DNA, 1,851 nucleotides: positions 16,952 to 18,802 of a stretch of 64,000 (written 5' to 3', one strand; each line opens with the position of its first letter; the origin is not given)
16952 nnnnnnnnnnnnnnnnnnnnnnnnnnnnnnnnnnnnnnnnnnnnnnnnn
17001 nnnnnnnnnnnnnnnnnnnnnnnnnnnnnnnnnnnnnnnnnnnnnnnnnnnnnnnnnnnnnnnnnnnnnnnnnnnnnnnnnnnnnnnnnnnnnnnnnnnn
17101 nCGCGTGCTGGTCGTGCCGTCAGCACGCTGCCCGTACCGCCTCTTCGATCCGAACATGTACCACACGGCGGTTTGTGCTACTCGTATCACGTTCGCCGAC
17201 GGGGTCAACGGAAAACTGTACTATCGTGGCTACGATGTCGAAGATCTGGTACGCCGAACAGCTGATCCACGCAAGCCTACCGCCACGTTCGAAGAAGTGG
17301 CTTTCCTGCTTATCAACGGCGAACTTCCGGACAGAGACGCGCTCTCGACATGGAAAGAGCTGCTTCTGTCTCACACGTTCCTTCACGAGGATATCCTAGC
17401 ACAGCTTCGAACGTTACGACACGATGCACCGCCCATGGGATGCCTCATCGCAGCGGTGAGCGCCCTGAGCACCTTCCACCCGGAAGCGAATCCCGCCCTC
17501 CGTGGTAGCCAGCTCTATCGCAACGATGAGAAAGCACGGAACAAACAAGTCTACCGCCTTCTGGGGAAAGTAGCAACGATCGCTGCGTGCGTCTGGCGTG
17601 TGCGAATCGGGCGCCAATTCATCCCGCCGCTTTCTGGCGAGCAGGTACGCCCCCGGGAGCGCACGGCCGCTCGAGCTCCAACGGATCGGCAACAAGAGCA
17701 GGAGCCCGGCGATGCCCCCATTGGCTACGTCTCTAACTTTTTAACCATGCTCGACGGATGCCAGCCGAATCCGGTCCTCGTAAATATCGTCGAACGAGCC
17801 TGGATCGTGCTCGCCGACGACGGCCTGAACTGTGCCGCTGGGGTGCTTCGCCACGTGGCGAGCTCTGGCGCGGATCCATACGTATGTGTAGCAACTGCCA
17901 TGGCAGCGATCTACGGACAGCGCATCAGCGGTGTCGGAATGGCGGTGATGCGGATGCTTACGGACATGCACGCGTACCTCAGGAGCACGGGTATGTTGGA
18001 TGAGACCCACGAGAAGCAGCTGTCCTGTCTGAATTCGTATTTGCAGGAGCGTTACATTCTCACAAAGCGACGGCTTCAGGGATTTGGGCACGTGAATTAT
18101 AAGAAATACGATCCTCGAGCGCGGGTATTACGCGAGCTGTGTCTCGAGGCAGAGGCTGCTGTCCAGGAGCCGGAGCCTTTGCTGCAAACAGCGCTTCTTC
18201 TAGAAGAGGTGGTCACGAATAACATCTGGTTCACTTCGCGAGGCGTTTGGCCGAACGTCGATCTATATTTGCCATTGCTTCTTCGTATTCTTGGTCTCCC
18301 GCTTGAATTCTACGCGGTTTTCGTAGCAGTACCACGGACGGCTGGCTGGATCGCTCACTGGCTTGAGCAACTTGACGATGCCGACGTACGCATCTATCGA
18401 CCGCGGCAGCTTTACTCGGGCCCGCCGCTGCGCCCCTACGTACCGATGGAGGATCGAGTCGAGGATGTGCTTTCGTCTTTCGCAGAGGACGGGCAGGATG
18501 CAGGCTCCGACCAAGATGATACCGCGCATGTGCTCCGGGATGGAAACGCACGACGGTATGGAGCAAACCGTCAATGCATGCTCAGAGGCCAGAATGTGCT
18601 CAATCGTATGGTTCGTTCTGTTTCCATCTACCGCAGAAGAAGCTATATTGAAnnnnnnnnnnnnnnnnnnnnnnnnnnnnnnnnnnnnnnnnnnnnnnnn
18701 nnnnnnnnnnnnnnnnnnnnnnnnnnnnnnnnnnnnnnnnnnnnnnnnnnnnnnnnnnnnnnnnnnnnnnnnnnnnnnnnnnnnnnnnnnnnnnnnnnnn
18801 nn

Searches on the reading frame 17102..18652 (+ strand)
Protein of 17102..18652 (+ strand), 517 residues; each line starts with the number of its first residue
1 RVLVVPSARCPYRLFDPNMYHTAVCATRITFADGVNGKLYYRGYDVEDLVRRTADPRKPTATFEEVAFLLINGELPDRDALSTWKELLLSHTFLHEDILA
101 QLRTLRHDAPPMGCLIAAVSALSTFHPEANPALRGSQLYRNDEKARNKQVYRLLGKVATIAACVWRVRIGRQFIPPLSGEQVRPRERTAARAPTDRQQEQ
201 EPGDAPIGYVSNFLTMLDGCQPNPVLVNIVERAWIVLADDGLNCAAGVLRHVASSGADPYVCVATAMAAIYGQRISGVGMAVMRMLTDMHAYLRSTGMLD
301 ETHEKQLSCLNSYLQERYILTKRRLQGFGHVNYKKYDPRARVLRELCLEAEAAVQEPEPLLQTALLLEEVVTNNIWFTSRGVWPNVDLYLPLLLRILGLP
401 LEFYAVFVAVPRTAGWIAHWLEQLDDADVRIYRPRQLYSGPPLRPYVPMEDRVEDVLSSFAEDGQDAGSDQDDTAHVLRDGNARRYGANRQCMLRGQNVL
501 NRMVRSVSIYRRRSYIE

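Call 26: find_homologous_proteins(query=window:17102-18652:+, max_evalue=1e-30)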
Query window:17102-18652:+ (517 aa): 5300 proteins with E <= 1e-30 among 8000 candidates; the best 120 are listed.
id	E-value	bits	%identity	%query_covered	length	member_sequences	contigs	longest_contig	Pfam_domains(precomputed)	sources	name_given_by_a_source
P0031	0.0e+0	1189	100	100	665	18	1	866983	PF00285.27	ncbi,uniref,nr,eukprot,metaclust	ncbi:citrate synthase [Cyanidioschyzon merolae strain 10D]|uniref:Citrate synthase n=1 Tax=Cyanidios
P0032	2.0e-275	932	78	99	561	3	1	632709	PF00285.27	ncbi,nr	ncbi:hypothetical protein CCYA_CCYA09G2549 [Cyanidiococcus yangmingshanensis]|nr:hypothetical protei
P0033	1.3e-268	910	77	99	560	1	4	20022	PF00285.27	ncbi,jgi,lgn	jgi:citrate synthase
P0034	4.0e-198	677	64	100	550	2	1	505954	PF00285.27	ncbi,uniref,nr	ncbi:hypothetical protein CDCA_CDCA07G2282 [Cyanidium caldarium]|uniref:Citrate synthase n=1 Tax=Cya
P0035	8.3e-167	574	56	100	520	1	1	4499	PF00285.27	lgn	-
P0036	1.1e-143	497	64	71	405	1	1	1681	PF00285.27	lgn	-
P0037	3.5e-142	492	66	68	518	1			PF00285.27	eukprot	eukprot:ctg_2995.g403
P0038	3.2e-126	440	35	85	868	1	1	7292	PF00285.27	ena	-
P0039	3.5e-126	440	35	85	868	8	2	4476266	PF00285.27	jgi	jgi:citrate synthase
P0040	1.2e-122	428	36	86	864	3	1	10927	PF00285.27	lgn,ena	-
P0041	9.1e-122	425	34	85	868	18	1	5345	PF00285.27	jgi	-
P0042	6.4e-114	399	44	94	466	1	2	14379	PF00285.27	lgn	-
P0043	1.5e-113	398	46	86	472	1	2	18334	PF00285.27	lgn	-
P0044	2.3e-112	394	47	85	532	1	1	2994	PF00285.27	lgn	-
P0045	8.2e-111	389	46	85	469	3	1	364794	PF00285.27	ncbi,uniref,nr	ncbi:hypothetical protein GpartN1_g23.t1 [Galdieria partita]|uniref:Citrate synthase n=1 Tax=Galdier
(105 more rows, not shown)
